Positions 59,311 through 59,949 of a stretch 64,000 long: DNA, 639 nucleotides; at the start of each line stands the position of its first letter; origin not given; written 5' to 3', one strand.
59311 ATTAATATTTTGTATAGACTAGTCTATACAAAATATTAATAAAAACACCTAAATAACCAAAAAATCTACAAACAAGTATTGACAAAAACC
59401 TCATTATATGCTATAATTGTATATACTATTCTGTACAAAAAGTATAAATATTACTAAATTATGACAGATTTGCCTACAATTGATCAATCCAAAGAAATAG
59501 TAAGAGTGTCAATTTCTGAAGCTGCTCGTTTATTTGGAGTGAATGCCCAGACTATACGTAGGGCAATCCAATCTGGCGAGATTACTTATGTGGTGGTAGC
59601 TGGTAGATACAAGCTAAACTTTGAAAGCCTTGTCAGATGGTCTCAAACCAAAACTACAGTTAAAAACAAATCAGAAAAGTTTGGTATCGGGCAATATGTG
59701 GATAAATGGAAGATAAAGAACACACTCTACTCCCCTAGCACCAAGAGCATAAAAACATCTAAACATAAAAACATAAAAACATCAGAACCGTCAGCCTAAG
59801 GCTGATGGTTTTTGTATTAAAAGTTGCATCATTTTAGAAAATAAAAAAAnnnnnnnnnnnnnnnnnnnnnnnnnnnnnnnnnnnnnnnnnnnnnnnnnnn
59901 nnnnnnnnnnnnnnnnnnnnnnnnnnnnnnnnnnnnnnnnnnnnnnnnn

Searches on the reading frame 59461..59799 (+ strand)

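Call 83: search_protein_families(library=pfam, proteins=[window:59461-59799:+], max_evalue=0.001)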
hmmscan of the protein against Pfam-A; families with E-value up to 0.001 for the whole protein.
window:59461-59799:+ (112 aa): 4 families
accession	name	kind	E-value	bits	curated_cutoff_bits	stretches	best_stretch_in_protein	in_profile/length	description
PF12728.13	HTH_17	-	2.5e-07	31.3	27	1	17-60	3-46/51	Helix-turn-helix domain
PF05225.22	HTH_psq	-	0.00015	21.8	20.4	0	16-38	17-39/45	helix-turn-helix, Psq domain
PF13518.12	HTH_28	-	0.00016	22.1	25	0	16-37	13-34/52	Helix-turn-helix domain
PF00376.29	MerR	-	0.00042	20.5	28.2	1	17-34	1-18/38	MerR family regulatory protein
